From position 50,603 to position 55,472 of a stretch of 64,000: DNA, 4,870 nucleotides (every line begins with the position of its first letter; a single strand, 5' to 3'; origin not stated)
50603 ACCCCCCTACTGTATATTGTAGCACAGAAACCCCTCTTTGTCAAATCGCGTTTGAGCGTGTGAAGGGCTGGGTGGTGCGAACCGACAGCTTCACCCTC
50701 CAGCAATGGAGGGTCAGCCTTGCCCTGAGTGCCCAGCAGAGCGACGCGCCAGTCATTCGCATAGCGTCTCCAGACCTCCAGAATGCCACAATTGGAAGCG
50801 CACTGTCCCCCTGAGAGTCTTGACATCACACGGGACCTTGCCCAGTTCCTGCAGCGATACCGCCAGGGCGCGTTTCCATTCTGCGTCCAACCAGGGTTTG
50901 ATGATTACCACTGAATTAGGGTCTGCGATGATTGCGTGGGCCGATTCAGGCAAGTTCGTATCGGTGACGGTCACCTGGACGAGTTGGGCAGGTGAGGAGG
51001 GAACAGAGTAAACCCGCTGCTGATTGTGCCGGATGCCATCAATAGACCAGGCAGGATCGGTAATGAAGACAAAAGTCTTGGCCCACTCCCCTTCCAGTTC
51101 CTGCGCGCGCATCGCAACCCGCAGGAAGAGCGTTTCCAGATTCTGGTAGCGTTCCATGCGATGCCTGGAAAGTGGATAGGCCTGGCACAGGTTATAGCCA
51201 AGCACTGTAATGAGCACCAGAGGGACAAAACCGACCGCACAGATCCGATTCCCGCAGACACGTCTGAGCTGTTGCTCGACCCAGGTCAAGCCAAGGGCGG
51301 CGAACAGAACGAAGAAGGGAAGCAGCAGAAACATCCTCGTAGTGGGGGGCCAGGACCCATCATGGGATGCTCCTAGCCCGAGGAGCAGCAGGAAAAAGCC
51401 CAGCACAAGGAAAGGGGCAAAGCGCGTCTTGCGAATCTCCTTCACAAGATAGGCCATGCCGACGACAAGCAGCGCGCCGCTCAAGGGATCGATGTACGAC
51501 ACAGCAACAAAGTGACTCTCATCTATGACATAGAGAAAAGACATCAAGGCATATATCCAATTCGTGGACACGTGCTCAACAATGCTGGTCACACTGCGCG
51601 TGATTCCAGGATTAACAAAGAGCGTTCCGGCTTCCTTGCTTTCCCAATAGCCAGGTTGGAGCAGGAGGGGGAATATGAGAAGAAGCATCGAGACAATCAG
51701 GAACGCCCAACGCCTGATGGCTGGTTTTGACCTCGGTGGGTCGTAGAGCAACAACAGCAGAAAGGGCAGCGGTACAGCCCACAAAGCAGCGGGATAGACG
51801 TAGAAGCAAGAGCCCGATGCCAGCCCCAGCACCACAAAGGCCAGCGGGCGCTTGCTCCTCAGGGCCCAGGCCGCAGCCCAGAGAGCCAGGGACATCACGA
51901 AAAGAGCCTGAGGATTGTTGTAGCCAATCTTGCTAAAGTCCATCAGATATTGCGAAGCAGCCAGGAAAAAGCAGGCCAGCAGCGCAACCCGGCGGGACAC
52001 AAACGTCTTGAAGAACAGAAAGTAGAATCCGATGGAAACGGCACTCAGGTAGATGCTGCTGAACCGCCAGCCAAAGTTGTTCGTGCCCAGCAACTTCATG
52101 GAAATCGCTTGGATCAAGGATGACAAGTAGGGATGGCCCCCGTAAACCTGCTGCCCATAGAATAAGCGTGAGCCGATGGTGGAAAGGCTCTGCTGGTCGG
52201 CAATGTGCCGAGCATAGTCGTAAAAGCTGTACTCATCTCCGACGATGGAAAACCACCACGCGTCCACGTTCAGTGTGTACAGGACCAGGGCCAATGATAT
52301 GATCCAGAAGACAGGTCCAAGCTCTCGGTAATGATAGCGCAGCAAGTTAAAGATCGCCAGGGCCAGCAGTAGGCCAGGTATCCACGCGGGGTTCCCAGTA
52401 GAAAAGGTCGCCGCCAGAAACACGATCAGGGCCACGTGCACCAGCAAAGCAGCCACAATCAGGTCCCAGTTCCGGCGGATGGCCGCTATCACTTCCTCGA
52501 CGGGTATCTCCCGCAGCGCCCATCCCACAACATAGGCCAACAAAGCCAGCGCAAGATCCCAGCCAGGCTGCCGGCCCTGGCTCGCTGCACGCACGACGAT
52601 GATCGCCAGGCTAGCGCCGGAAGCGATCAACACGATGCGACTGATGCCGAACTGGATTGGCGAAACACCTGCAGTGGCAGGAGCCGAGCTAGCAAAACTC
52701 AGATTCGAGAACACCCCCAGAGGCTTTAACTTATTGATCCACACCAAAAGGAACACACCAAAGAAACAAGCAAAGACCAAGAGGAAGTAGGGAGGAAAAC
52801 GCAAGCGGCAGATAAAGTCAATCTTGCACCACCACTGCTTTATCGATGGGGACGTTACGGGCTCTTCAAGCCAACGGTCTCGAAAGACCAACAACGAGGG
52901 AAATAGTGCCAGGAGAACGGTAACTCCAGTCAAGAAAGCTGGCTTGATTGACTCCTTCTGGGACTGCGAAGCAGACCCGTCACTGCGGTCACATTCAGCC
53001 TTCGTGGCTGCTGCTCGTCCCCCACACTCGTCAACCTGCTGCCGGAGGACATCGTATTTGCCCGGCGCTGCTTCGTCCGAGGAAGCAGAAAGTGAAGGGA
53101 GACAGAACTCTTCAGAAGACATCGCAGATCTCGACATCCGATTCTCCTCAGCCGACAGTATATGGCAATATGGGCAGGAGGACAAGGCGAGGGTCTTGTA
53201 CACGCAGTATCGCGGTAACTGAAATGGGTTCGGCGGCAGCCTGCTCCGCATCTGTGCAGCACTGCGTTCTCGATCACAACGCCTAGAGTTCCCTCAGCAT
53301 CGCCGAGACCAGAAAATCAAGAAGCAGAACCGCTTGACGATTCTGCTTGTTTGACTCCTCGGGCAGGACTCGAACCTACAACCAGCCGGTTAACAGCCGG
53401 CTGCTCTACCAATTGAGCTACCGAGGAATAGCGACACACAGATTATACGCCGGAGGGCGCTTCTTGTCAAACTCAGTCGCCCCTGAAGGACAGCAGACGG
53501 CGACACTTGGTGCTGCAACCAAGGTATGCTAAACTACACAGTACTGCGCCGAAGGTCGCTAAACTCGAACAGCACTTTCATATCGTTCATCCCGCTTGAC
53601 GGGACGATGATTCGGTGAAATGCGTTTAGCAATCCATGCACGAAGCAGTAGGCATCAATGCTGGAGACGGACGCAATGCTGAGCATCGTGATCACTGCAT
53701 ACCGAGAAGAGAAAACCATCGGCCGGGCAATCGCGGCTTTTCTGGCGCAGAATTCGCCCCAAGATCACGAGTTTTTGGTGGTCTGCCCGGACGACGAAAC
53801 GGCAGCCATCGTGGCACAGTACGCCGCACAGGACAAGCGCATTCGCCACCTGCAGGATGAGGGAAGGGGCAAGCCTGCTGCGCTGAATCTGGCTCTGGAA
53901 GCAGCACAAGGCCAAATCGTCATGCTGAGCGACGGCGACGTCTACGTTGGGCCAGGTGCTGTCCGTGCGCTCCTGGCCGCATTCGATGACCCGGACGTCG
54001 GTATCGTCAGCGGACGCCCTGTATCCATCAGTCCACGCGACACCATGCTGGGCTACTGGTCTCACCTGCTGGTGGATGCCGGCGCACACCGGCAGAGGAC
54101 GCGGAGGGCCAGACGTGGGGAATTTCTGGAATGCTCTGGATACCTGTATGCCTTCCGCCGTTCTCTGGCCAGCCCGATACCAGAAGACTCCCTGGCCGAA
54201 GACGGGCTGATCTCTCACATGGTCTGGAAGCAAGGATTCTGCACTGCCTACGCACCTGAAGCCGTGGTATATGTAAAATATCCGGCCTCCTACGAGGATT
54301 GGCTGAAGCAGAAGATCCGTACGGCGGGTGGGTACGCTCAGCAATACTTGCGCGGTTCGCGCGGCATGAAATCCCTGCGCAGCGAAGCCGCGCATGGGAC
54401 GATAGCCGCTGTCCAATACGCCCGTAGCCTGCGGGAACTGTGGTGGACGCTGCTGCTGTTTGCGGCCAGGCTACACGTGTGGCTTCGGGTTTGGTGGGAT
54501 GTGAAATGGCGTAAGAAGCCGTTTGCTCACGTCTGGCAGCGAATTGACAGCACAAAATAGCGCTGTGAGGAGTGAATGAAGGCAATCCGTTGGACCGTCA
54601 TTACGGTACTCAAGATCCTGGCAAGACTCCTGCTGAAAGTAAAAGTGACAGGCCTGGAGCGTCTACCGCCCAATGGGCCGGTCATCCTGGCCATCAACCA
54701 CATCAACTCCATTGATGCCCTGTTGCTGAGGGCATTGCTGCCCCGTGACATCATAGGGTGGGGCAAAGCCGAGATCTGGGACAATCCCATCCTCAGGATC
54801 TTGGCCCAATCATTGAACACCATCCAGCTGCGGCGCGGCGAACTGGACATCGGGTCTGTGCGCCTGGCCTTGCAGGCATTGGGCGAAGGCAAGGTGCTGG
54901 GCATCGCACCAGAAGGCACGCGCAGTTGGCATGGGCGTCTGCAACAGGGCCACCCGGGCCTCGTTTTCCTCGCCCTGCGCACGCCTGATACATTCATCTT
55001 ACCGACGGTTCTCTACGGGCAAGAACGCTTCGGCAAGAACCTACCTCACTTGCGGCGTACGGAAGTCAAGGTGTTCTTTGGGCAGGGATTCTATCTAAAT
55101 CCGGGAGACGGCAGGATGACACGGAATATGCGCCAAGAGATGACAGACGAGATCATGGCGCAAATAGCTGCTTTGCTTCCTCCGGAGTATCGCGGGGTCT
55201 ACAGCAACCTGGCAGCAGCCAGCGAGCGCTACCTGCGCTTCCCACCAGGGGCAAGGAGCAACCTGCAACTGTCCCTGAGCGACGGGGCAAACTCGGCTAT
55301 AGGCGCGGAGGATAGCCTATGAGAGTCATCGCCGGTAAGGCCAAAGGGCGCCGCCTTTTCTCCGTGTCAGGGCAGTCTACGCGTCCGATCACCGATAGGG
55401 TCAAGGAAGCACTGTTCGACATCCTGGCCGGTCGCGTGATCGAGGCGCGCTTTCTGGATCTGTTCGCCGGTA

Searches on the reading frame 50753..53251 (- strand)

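Call 59: search_protein_families(library=pfam, proteins=[window:50753-53251:-], max_evalue=0.00001)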
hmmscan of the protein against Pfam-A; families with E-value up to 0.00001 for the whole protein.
window:50753-53251:- (832 aa): 1 family
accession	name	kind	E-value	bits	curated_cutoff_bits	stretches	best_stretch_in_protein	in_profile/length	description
PF13231.12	PMT_2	-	3.7e-11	43.9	26.1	1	373-528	2-156/160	Dolichyl-phosphate-mannose-protein mannosyltransferase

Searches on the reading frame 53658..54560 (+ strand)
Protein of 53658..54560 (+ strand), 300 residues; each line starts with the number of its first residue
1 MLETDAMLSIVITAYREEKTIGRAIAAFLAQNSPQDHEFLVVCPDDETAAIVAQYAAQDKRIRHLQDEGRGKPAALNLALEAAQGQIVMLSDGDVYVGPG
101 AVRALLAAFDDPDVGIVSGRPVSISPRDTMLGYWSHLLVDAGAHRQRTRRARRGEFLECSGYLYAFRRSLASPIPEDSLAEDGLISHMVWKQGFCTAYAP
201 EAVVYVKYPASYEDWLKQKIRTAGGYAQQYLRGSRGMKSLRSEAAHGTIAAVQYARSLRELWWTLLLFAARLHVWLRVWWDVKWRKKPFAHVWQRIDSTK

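Call 59: search_protein_families(library=pfam, proteins=[window:53658-54560:+], max_evalue=0.00001)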
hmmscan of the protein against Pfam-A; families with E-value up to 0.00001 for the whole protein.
window:53658-54560:+ (300 aa): 4 families
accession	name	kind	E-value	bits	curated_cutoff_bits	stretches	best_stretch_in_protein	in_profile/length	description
PF13641.12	Glyco_tranf_2_3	-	7.9e-24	85.4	27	1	8-224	3-229/230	Glycosyltransferase like family 2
PF00535.33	Glycos_transf_2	-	2.6e-23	83.2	23.3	1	9-170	1-163/168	Glycosyl transferase family 2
PF13632.12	Glyco_trans_2_3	-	6.6e-14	52.6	27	1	87-275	1-177/198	Glycosyl transferase family group 2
PF13506.12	Glyco_transf_21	-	7.1e-13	48.8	21.7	1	72-213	18-163/174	Glycosyl transferase family 21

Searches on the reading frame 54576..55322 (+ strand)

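Call 59: search_protein_families(library=pfam, proteins=[window:54576-55322:+], max_evalue=0.00001)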
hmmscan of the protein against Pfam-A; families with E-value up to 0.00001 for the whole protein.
window:54576-55322:+ (248 aa): 1 family
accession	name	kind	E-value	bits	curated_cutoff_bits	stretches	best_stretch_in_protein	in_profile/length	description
PF01553.26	Acyltransferase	-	9e-23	81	23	1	21-145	1-130/132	Acyltransferase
